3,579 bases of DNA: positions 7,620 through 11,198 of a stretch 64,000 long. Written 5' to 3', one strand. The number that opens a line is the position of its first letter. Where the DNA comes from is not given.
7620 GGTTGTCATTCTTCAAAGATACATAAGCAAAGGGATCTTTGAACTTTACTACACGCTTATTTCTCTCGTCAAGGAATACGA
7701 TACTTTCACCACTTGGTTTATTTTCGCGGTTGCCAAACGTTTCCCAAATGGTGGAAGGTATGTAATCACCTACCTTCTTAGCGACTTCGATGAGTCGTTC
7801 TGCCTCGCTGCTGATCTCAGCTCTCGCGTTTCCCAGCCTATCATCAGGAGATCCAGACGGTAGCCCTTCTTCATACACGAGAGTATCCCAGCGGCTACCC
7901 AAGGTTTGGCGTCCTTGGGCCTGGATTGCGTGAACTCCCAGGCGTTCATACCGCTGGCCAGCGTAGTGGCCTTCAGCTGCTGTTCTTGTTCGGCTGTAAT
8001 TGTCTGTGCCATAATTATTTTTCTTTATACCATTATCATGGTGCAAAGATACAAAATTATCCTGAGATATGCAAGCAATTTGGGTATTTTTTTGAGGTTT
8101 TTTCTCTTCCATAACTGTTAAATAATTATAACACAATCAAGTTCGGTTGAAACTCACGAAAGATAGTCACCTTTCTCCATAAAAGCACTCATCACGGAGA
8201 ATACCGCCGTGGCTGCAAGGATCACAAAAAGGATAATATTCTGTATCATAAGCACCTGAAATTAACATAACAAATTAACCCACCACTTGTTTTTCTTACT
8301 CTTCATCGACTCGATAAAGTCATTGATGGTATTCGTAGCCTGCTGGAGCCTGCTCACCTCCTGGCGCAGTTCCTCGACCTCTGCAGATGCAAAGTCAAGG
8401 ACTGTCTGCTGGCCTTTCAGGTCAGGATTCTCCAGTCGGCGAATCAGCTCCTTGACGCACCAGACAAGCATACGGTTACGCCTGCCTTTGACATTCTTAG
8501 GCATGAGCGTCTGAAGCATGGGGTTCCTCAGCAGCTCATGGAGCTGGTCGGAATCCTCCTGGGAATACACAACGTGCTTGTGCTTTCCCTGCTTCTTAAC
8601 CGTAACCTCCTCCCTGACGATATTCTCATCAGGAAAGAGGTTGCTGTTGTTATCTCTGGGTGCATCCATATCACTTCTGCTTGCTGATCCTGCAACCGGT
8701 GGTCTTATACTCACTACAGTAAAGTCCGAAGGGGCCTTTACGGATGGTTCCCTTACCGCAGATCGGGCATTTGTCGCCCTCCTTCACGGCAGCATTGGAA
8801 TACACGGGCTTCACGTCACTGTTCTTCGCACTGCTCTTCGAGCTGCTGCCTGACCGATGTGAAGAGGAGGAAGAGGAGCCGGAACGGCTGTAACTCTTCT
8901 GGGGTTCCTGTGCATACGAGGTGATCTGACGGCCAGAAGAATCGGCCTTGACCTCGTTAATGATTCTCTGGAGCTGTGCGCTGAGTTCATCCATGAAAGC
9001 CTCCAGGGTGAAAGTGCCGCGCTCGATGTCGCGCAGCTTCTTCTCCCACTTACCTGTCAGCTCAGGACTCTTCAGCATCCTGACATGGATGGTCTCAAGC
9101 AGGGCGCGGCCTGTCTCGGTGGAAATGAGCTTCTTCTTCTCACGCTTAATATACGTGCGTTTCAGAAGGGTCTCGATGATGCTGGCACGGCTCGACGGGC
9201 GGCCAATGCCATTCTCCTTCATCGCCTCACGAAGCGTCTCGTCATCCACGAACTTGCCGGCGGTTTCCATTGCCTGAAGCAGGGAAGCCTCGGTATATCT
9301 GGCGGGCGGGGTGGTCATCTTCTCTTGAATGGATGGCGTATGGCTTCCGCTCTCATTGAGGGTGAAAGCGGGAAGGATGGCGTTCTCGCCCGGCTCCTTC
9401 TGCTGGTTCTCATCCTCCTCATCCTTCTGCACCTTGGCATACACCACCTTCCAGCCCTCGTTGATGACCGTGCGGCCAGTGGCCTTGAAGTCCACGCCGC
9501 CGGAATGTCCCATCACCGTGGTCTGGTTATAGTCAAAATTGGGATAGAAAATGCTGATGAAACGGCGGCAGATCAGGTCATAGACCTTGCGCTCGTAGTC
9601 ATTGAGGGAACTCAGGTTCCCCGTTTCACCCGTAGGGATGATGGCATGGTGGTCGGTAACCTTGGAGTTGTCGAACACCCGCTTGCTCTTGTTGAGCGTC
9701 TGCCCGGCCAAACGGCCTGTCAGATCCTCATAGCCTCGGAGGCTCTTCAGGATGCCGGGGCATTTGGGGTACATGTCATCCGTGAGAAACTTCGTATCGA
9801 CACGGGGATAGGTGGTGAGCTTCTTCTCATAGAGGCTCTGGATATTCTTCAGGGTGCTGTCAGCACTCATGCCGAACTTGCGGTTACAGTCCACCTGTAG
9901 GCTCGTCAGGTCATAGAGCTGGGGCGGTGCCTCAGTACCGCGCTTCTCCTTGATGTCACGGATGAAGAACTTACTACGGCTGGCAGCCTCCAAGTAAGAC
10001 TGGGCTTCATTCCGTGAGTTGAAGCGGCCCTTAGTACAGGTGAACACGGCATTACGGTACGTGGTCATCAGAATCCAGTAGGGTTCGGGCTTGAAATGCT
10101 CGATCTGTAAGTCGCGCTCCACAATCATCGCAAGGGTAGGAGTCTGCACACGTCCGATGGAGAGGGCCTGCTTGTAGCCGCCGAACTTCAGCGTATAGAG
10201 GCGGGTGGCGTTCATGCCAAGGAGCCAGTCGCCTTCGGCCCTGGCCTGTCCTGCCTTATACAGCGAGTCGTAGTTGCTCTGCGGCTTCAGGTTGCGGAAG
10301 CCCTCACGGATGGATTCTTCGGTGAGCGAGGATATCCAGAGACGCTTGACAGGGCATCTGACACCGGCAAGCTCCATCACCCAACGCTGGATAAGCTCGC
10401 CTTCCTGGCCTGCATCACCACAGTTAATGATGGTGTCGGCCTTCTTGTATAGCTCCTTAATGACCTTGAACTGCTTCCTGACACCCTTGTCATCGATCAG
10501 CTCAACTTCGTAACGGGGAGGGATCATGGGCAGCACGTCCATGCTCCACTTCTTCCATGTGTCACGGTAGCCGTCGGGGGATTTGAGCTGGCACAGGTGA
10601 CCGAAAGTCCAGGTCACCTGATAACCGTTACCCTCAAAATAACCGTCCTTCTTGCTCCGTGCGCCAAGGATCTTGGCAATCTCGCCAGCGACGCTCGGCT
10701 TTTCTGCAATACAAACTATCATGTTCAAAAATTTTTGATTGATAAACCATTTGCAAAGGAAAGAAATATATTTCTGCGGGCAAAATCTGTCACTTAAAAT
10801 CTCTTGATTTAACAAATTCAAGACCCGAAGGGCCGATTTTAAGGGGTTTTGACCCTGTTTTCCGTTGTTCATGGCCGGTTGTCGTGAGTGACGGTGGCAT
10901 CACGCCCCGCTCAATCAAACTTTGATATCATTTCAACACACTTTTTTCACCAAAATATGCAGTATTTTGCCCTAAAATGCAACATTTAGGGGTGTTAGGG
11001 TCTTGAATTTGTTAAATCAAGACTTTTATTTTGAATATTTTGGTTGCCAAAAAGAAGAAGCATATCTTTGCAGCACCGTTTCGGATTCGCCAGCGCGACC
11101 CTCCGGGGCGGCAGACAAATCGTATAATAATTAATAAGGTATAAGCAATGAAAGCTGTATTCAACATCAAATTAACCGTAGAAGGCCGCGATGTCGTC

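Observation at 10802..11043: A perfectly conserved 25-nt palindromic motif sits at five operon starts, always in the orientation of the downstream gene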

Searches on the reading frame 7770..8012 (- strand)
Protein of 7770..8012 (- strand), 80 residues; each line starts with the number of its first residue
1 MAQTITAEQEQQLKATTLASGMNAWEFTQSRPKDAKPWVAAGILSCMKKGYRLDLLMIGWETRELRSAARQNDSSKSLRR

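Call 96: search_protein_families(library=pfam, proteins=[window:7770-8012:-], max_evalue=0.05)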
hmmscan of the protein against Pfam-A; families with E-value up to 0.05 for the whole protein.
window:7770-8012:- (80 aa): 0 families

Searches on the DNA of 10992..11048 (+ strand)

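Call 43: search_dna_similar(query=window:10992-11048:+, collection=plasmids, mode=distant, max_evalue=10, max_rows=30)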
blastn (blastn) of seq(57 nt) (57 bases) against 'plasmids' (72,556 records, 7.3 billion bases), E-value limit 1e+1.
Records with a match: 37; places in all: 37; records where one place covers at least 80% of the query: 0.
Best place of each record, by identity: >=99% 4; 90-95% 7; 80-90% 26.
By first word of the organism name: Clostridium 11; Bacillus 3; Klebsiella 3; Cetobacterium 3; Fusobacterium 2; Nostoc 2; Proteus 2; Lactobacillus 2; Enterococcus 2; Borrelia 1; and 6 more.
By predicted mobility (MOB-suite, as given by PLSDB): non-mobilizable 27; mobilizable 7; conjugative 3.
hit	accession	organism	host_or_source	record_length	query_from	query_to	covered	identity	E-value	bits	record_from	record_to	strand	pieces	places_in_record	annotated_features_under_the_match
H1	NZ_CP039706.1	Clostridium butyricum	Homo sapiens,isolation from The first ...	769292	15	56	74%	81.8%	1e+0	37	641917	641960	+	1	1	none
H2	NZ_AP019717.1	Clostridium butyricum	-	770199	15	56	74%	81.8%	1e+0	37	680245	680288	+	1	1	none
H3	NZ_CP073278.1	Clostridium butyricum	Homo sapiens,cell culture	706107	15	56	74%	81.8%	1e+0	37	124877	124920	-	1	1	none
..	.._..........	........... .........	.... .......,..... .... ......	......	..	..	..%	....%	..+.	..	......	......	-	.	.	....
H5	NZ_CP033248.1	Clostridium butyricum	environment swab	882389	15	56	74%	81.8%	1e+0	37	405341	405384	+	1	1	none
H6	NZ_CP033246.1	Clostridium butyricum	Homo sapiens,stool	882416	15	56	74%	81.8%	1e+0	37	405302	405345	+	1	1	none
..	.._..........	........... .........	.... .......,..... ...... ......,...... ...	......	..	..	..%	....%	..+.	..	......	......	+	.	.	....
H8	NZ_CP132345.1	Clostridium butyricum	Homo sapiens,Faeces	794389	15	56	74%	81.8%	1e+0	37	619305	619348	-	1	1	none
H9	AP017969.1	Fusobacterium varium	Homo sapiens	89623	12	53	74%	80.0%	4e+0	37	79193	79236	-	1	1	hypothetical protein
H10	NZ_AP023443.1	Nostoc sp. MS1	-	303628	11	49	68%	85.0%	3e-2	43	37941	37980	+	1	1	none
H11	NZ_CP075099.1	Borrelia coriaceae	Ornithodoros coriaceus,tick tissue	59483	18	54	65%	84.6%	1e+0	37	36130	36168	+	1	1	type ISP restriction/modification enzyme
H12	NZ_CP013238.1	Clostridium butyricum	Microbial isolate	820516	15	49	61%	83.3%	4e+0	36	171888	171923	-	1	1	none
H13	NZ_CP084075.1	Fusobacterium vincentii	-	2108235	17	50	60%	82.4%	4e+0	36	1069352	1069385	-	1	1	none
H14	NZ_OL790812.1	Proteus mirabilis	-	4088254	20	48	51%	89.7%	4e+0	37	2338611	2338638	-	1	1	none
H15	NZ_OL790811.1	Proteus mirabilis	-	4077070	20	48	51%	89.7%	4e+0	37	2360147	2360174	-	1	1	none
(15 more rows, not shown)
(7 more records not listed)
